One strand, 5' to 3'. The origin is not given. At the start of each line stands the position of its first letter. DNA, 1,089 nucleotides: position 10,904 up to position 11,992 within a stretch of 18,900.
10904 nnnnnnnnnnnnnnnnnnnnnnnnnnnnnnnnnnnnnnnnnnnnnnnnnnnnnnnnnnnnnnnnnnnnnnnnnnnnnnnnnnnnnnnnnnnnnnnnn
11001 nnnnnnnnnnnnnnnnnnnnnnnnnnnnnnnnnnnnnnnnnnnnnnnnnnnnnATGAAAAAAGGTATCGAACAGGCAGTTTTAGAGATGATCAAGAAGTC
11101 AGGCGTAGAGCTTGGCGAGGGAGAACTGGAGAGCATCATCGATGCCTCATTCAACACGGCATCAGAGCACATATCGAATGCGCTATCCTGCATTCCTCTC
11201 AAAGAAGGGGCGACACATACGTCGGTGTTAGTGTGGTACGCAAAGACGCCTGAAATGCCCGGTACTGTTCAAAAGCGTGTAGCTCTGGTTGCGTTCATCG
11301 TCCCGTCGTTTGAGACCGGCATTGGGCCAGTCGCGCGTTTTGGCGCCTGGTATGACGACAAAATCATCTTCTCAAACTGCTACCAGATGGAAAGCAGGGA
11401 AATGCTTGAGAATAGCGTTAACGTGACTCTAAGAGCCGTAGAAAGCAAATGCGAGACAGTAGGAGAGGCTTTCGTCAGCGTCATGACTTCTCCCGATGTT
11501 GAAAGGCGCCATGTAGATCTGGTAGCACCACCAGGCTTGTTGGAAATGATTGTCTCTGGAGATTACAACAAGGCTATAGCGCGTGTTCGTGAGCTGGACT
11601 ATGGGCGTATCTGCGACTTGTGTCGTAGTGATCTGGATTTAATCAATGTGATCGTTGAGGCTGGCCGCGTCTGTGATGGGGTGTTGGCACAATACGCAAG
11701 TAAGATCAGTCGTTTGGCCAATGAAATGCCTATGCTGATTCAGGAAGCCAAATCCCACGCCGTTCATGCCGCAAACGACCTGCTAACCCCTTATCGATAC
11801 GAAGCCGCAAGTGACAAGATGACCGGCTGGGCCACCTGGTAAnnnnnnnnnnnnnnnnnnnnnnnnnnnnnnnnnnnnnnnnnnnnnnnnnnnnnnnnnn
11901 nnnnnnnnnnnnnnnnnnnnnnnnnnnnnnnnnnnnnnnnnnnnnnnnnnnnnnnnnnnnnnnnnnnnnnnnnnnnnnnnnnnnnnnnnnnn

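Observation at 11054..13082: Five genes of unknown function between primase and the tRNA region, four with overlapping start and stop codons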

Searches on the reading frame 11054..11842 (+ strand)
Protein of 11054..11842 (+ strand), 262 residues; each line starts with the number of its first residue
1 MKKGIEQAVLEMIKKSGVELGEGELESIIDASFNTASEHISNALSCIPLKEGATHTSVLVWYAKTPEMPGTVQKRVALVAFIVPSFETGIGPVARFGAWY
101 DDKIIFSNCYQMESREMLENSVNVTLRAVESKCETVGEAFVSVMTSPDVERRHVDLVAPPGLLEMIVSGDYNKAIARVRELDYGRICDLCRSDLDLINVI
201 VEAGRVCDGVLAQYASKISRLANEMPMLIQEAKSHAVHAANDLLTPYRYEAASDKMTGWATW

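Call 13: search_protein_families(library=pfam, proteins=[window:11054-11842:+], max_evalue=0.1)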
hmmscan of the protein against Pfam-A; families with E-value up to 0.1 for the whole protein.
window:11054-11842:+ (262 aa): 0 families

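Call 14: search_protein_families(library=phrogs, proteins=[window:11054-11842:+], max_evalue=0.01)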
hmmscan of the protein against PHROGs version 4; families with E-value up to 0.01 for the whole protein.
window:11054-11842:+ (262 aa): 2 families
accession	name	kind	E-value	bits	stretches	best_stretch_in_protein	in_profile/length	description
phrog_4248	-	unknown function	2.9e-127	424.8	1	1-262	1-266/266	-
phrog_31044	-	unknown function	2e-30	106.1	1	199-262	17-80/80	-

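Call 22: search_protein_families(library=ncbifam, proteins=[window:11054-11842:+], max_evalue=0.1)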
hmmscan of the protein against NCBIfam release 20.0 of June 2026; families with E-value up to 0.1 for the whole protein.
window:11054-11842:+ (262 aa): 0 families

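Call 23: search_protein_families(library=padloc, proteins=[window:11054-11842:+], max_evalue=0.1)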
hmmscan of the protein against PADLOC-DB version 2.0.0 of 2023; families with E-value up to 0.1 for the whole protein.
window:11054-11842:+ (262 aa): 0 families

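Call 38: find_homologous_proteins(query=window:11054-11839:+)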
Query window:11054-11839:+ (262 aa): 2 proteins with E <= 0.001 among 1627 candidates.
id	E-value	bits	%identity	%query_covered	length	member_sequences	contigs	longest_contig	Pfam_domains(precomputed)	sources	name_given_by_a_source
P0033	4.8e-163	558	96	100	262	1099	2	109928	-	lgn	-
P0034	5.6e-70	254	45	100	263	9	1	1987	-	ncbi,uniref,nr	ncbi:hypothetical protein [Citrobacter amalonaticus]|uniref:hypothetical protein n=1 Tax=Citrobacter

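Call 44: find_homologous_proteins(query=A2)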
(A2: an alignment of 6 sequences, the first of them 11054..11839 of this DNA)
Query A2 (6 sequences) (262 aa, profile of the alignment): 36 proteins with E <= 0.001 among 7688 candidates.
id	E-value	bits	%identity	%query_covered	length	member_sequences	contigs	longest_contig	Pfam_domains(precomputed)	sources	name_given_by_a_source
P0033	2.4e-137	475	96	100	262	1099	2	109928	-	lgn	-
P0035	5.4e-136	470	51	100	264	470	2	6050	-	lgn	-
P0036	1.2e-135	469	50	100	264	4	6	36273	-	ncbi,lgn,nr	ncbi:TPA: hypothetical protein OB665_004062 [Escherichia coli]|nr:hypothetical protein [Escherichia 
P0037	3.3e-135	468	50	100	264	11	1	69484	-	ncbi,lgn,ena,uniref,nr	ncbi:hypothetical protein [Citrobacter freundii]|uniref:hypothetical protein n=1 Tax=Citrobacter fre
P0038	3.1e-133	461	50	100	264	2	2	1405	-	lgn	-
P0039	1.4e-132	459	50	100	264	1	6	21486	-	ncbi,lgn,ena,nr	nr:hypothetical protein [Escherichia coli]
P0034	1.9e-132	459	45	100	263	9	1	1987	-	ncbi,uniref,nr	ncbi:hypothetical protein [Citrobacter amalonaticus]|uniref:hypothetical protein n=1 Tax=Citrobacter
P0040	2.8e-132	458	50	100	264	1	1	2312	-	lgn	-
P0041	3.9e-132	458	49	100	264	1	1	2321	-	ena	-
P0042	5.9e-132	457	49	100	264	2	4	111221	-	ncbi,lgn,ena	ncbi:TPA: hypothetical protein ACGST8_001758 [Escherichia coli]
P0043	8.1e-132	457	49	100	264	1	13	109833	-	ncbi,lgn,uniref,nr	ncbi:hypothetical protein LE135_16260 [Escherichia coli]|uniref:hypothetical protein n=1 Tax=Escheri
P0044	1.5e-131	456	49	100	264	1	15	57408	-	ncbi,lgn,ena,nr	ncbi:hypothetical protein KEL99_004428 [Escherichia coli]|nr:hypothetical protein [Escherichia coli]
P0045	1.6e-131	456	50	100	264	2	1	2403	-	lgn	-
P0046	1.7e-131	456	49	100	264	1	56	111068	-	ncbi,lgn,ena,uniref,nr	ncbi:hypothetical protein ABM108_003300 [Escherichia coli]|uniref:hypothetical protein n=1 Tax=Esche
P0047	1.7e-131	456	49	100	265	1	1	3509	-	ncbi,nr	ncbi:hypothetical protein NPL77_004501, partial [Escherichia coli]|nr:hypothetical protein [Escheric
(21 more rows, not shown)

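Call 53: predict_structure(alignment_id=A3)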
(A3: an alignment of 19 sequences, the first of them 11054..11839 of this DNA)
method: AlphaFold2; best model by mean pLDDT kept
length: 262 residues; sequences in the alignment: 19
mean_pLDDT: 87.4   pTM: 0.78
mean pLDDT of the five models: 87.4, 86.4, 86.2, 85.7, 85.0
residues with pLDDT >= 90: 113; 70-90: 137; 50-70: 11; < 50: 1
segments of 3 or more residues with pLDDT < 50: none
pLDDT, mean of each block of 10 residues (from residue 1): 85 84 87 88 83 94 83 90 81 94 93 86 94 89 91 95 86 92 94 88 94 91 86 89 84 63 48
secondary structure, 60 per line:
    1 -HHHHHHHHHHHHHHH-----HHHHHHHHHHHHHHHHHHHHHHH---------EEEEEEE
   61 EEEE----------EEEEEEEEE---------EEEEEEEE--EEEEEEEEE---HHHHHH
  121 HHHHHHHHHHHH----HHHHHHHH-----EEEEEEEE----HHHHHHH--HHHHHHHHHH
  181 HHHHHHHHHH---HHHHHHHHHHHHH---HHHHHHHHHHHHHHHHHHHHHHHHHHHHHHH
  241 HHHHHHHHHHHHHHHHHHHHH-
elements in order: H2-16 H22-44 E54-64 E75-83 E93-100 E103-111 H115-132 H137-144 E150-157 H162-168 H171-190 H194-206 H210-261

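Call 67: fold_search(model_id=the predicted structure, library=viral)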
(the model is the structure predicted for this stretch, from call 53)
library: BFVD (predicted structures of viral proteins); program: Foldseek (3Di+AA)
matches with E <= 10: 952; with E <= 0.001: 0
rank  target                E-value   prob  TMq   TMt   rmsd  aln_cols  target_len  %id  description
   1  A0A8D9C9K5            7.3e-03  0.69  0.20  0.26  15.6       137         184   14  Uncharacterized protein [uncultured marine phage]
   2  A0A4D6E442            7.3e-03  0.66  0.24  0.26  12.5       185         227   12  Uncharacterized protein [Gordonia phage GodonK]
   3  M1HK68                1.7e-02  0.38  0.19  0.19  21.9       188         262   12  (no name in the UniProt tables at hand)
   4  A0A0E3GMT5            1.9e-02  0.15  0.16  0.15  22.2       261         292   12  Uncharacterized protein [Streptomyces phage YDN12]
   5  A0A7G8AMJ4            2.8e-02  0.96  0.20  0.17   4.4        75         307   11  (no name in the UniProt tables at hand)
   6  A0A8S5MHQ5            4.1e-02  0.51  0.19  0.24   7.2       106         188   12  Uncharacterized protein [Siphoviridae sp. ctvyM23]
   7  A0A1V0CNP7            4.9e-02  0.07  0.13  0.16  22.9       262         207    8  (no name in the UniProt tables at hand)
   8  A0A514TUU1            5.5e-02  0.47  0.21  0.37  22.3       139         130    7  Uncharacterized protein [Aeromonas phage PS1]
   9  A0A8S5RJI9            5.9e-02  0.18  0.14  0.25  19.8       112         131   16  Uncharacterized protein [virus sp. ctHG14]
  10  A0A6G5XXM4            6.2e-02  0.57  0.21  0.38   6.0       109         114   12  (no name in the UniProt tables at hand)
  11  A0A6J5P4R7            6.6e-02  0.38  0.21  0.34  12.2       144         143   14  Uncharacterized protein [uncultured Caudovirales phage]
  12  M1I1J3                6.6e-02  0.05  0.10  0.13  21.4       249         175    8  (no name in the UniProt tables at hand)
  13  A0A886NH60            7.0e-02  0.15  0.17  0.21  20.8       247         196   11  (no name in the UniProt tables at hand)
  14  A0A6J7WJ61            7.0e-02  0.11  0.19  0.07  59.5       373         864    9  PA14 domain containing protein [uncultured Caudovirales phage]
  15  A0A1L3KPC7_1          7.0e-02  0.08  0.13  0.05  26.0       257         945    7  RNA-dependent RNA polymerase [Beihai barnacle virus 6]
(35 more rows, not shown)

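Call 96: search_solved_structures(query=A3, max_evalue=1)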
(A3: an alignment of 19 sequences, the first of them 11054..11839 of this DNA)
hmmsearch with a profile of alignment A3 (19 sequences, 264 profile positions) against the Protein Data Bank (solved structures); distinct sequences matched with E-value up to 1: 2.
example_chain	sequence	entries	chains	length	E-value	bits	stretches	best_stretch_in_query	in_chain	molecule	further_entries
4l8j_A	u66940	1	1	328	0.083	15.8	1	113-174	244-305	Putative efflux transporter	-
2vkc_A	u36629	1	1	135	0.26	14.2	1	1-86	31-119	NEDD4-BINDING PROTEIN 2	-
